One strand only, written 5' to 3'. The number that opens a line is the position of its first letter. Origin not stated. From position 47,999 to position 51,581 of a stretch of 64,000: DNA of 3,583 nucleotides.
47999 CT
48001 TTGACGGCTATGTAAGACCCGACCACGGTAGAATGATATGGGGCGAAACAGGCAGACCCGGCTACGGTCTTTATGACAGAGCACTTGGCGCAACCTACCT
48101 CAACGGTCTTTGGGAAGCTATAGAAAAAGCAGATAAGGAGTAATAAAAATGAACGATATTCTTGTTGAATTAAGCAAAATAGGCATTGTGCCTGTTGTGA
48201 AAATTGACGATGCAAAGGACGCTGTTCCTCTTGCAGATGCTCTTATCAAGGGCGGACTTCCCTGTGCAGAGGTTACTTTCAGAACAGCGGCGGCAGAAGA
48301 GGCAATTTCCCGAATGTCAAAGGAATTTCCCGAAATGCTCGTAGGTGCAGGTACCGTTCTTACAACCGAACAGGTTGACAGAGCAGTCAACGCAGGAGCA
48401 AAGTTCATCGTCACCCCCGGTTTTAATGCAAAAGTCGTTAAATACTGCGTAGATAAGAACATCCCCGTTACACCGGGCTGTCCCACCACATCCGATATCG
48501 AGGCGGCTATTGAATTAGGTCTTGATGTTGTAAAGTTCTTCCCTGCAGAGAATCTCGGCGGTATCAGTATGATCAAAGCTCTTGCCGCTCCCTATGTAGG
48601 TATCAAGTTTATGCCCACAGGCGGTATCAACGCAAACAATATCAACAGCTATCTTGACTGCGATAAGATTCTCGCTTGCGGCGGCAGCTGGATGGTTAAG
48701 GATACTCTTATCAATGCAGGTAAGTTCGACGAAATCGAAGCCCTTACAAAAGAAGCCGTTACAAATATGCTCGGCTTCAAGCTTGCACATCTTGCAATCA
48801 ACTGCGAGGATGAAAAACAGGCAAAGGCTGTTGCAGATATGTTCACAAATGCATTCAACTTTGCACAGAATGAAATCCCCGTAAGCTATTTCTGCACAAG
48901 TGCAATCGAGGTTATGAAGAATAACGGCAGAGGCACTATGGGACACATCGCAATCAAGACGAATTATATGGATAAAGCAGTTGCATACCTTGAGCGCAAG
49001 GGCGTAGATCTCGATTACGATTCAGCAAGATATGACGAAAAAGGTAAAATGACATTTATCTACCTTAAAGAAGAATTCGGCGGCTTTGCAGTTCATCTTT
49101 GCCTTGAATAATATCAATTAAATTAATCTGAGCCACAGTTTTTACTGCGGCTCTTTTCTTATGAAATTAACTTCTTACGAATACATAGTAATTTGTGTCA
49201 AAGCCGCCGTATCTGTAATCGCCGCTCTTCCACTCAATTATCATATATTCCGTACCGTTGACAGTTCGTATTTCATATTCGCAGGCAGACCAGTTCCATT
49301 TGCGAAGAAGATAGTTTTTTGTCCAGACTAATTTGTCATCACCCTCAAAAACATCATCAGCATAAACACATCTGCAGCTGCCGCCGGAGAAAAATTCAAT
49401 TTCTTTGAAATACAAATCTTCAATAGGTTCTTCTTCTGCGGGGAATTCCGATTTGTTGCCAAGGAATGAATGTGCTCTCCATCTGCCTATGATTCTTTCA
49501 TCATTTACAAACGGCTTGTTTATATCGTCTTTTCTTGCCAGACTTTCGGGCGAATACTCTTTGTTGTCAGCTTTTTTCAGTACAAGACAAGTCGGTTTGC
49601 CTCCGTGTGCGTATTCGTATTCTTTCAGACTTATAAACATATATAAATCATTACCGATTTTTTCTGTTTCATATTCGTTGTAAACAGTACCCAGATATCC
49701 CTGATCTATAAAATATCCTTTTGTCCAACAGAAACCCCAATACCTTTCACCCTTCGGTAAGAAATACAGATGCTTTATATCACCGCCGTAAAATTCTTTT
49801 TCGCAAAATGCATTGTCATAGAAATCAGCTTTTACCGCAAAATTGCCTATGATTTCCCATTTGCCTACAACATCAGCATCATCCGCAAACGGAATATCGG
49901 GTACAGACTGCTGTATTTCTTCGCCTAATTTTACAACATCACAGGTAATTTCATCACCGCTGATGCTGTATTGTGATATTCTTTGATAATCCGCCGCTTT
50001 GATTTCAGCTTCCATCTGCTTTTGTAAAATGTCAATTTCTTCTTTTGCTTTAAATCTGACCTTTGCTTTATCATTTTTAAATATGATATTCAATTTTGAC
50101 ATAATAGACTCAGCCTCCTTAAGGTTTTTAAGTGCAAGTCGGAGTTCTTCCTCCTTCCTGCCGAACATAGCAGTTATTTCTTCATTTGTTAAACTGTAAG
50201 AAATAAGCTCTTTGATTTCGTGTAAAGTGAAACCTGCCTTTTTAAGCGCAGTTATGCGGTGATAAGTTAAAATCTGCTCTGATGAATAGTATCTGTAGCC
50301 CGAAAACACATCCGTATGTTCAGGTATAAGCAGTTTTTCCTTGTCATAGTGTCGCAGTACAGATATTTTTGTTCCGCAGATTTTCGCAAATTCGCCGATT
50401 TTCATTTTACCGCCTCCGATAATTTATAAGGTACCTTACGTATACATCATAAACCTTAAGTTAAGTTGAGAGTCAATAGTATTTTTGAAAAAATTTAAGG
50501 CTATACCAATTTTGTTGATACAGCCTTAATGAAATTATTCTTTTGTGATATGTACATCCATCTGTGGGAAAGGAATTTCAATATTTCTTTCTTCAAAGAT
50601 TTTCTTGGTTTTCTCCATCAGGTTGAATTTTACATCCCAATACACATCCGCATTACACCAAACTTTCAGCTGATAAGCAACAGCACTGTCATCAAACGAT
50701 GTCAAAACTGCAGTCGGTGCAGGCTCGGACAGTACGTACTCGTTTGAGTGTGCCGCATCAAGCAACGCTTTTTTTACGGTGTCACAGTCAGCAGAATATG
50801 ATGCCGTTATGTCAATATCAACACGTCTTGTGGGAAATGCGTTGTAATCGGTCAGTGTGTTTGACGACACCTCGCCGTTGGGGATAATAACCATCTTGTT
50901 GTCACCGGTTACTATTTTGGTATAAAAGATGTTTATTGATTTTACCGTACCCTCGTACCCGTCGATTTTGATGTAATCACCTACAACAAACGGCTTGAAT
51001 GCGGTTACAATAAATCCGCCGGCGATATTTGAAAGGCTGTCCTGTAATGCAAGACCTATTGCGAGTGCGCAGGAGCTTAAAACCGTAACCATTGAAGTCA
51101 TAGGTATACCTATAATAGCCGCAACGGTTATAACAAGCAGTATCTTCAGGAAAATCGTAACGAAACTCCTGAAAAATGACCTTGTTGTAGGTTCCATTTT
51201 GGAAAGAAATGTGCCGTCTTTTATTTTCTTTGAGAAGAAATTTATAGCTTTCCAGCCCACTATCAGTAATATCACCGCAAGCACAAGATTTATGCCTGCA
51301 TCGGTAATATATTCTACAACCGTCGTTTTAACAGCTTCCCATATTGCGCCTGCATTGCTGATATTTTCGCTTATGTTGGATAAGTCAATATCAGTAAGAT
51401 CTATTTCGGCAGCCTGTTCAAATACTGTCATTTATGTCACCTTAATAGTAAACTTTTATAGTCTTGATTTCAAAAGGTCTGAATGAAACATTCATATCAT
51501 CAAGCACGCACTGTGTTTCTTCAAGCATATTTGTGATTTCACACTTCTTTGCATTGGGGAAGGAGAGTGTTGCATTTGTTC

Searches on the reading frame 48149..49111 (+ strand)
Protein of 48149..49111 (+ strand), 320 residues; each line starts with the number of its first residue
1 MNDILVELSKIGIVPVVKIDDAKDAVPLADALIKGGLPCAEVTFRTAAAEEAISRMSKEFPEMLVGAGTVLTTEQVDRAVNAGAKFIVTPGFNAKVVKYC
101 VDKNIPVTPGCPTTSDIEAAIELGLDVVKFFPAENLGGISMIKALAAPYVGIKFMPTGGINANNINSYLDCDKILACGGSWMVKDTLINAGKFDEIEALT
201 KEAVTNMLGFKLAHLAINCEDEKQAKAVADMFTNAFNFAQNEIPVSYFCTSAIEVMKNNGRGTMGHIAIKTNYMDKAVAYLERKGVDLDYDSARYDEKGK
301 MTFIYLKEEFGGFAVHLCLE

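Call 36: search_protein_families(library=pfam, proteins=[window:48149-49111:+], max_evalue=0.00001)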
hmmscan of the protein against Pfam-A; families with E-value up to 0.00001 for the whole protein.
window:48149-49111:+ (320 aa): 1 family
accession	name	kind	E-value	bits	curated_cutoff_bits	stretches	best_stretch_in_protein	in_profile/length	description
PF01081.25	Aldolase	-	9.2e-71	237.8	27.8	1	8-199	5-196/196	KDPG and KHG aldolase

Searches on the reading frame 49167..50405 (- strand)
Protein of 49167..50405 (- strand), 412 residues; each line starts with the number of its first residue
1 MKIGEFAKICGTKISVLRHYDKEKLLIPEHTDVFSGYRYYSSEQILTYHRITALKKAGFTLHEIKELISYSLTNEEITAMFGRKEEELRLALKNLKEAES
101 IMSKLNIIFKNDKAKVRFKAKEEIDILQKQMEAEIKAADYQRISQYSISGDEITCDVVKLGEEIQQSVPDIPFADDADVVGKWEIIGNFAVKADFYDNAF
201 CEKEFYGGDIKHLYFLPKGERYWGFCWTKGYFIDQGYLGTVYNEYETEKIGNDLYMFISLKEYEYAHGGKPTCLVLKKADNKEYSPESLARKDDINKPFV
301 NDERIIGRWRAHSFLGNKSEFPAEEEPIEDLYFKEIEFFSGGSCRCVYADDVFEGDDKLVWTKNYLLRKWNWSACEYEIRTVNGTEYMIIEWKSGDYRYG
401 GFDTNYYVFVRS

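Call 36: search_protein_families(library=pfam, proteins=[window:49167-50405:-], max_evalue=0.00001)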
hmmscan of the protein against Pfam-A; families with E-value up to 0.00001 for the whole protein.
window:49167-50405:- (412 aa): 2 families
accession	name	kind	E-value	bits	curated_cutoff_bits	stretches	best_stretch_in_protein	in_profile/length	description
PF13411.12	MerR_1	-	2.9e-15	56.6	21.6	1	1-69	1-67/69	MerR HTH family regulatory protein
PF00376.29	MerR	-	1.2e-10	41.5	28.2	1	2-40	1-38/38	MerR family regulatory protein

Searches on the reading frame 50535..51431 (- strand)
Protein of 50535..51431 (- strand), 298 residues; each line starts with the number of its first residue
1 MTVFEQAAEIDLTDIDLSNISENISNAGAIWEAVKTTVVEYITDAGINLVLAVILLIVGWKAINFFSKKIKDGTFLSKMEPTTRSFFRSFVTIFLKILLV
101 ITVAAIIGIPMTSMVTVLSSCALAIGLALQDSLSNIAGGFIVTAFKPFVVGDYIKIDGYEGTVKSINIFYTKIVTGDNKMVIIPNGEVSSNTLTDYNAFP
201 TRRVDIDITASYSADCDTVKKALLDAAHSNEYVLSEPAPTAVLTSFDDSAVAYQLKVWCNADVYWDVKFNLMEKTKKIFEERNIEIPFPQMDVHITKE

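Call 36: search_protein_families(library=pfam, proteins=[window:50535-51431:-], max_evalue=0.00001)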
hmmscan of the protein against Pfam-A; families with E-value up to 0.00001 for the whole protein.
window:50535-51431:- (298 aa): 2 families
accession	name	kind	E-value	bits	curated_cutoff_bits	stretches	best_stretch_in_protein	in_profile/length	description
PF00924.24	MS_channel_2nd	-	1.4e-18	67.2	20.2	1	131-196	1-66/68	Mechanosensitive ion channel, beta-domain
PF21082.3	MS_channel_3rd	-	4e-16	59.7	21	1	204-286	1-88/88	Mechanosensitive ion channel MscS, C-terminal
